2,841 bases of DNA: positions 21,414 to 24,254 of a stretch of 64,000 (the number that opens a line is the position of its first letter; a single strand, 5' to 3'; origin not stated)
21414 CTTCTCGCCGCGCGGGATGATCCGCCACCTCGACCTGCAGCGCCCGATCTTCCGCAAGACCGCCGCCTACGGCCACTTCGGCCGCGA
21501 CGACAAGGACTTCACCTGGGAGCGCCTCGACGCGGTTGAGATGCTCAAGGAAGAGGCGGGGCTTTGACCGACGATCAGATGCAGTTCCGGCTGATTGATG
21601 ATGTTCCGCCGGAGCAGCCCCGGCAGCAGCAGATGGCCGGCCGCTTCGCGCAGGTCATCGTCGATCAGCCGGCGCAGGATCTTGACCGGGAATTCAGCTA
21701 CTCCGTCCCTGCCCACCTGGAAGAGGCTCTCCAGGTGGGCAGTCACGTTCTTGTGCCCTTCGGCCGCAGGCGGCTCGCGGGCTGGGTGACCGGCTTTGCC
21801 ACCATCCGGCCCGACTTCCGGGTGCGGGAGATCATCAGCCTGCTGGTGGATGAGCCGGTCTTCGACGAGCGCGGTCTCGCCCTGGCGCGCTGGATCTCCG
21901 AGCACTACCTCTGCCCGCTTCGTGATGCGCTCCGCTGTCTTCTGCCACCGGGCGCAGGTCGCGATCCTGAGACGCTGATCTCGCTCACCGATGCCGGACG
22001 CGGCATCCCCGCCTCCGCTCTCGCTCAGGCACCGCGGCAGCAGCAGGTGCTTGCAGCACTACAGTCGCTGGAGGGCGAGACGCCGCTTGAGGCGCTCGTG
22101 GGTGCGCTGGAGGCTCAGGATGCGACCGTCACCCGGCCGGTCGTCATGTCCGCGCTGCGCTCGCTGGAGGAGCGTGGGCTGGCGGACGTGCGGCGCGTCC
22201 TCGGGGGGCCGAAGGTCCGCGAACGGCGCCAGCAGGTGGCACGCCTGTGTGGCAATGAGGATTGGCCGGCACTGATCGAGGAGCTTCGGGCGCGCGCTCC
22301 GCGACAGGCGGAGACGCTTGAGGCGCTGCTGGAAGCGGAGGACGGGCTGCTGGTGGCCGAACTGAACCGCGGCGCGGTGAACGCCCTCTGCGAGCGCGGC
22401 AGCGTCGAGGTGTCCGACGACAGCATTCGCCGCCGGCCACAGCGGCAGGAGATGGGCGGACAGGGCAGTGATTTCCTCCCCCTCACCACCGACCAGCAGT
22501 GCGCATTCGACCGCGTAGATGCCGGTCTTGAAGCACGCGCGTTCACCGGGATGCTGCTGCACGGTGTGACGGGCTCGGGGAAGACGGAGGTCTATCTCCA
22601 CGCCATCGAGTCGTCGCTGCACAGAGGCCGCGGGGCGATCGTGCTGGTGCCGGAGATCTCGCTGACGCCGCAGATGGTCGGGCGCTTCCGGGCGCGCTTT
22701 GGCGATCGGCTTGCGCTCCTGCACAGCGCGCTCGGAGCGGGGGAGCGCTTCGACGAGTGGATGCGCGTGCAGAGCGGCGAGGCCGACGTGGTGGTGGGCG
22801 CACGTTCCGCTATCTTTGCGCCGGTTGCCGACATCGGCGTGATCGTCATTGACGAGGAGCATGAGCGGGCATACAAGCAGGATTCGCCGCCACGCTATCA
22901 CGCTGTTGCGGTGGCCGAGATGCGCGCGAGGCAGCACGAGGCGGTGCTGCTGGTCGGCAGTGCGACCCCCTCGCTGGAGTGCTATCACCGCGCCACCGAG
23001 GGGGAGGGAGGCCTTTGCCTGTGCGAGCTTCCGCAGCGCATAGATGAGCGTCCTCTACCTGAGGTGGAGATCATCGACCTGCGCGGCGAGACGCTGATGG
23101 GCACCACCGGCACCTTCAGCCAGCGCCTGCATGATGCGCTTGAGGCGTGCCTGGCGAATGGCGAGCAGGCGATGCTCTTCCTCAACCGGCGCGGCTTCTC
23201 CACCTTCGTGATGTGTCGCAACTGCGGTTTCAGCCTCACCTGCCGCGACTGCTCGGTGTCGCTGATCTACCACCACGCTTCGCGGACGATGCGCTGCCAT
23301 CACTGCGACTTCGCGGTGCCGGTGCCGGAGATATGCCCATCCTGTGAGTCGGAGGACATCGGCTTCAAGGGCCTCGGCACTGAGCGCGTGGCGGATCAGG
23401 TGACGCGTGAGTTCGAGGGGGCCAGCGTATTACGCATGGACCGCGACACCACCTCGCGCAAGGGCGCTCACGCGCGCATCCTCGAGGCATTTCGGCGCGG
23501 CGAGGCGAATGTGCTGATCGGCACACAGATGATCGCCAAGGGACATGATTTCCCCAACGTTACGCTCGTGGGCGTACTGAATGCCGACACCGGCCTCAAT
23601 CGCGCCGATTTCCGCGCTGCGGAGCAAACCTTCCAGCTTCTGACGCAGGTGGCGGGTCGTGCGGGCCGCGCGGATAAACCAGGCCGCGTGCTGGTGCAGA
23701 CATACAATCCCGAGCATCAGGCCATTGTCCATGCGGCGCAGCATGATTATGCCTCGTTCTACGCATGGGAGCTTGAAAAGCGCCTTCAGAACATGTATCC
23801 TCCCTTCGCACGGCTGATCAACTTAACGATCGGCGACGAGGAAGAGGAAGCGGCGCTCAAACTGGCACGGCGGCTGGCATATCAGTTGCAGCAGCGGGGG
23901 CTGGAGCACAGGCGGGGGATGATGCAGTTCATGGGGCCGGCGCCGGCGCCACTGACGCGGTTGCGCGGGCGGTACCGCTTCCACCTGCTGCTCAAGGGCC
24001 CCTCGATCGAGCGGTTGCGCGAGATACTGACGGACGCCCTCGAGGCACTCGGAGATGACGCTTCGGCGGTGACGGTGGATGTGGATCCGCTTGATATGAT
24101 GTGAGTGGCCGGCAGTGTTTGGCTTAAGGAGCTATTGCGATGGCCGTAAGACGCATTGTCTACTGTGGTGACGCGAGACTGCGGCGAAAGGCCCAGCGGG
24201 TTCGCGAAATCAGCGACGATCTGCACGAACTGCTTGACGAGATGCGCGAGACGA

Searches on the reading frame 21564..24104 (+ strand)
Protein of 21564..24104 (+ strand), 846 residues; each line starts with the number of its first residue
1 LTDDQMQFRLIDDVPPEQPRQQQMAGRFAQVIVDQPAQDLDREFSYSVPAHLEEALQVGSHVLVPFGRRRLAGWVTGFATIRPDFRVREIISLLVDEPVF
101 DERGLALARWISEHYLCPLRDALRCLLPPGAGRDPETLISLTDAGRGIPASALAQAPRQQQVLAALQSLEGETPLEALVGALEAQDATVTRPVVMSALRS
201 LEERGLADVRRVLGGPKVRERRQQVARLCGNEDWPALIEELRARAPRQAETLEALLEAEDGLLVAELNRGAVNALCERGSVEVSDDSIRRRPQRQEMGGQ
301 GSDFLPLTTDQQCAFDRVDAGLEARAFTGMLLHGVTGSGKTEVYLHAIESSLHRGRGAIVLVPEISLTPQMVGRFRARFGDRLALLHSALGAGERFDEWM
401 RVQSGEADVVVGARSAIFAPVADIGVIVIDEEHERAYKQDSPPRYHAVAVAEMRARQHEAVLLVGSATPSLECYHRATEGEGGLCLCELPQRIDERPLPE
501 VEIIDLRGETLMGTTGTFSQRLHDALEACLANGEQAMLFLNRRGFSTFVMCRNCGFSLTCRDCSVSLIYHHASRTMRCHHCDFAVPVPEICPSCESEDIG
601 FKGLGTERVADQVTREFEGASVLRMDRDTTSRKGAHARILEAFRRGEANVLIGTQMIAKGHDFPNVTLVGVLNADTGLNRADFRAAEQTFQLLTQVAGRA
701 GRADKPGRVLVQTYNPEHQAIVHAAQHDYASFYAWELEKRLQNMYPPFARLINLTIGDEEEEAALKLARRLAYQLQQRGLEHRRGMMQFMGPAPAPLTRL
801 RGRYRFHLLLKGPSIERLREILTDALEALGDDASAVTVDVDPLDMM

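Call 64: search_protein_families(library=pfam, proteins=[window:21564-24104:+], max_evalue=0.00001)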
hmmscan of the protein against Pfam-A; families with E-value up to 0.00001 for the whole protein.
window:21564-24104:+ (846 aa): 6 families
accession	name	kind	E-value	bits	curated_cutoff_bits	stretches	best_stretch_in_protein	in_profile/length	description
PF17764.6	PriA_3primeBD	-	1.1e-24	86.5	22.7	1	30-128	1-96/96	3'DNA-binding domain (3'BD)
PF18074.6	PriA_C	-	1.8e-19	70.8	26.9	1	747-842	1-95/95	Primosomal protein N C-terminal domain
PF00270.35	DEAD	-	5.3e-17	62.5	26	1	311-470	4-161/167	DEAD/DEAH box helicase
PF04851.21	ResIII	-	8.4e-14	52.2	22.5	1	307-470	4-163/164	Type III restriction enzyme, res subunit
PF00271.37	Helicase_C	-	7.4e-11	42.7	23.5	1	616-703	37-109/110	Helicase conserved C-terminal domain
PF18319.7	Zn_ribbon_PriA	-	1.1e-07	32.1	26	1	560-586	1-27/27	PriA DNA helicase Cys-rich region (CRR) domain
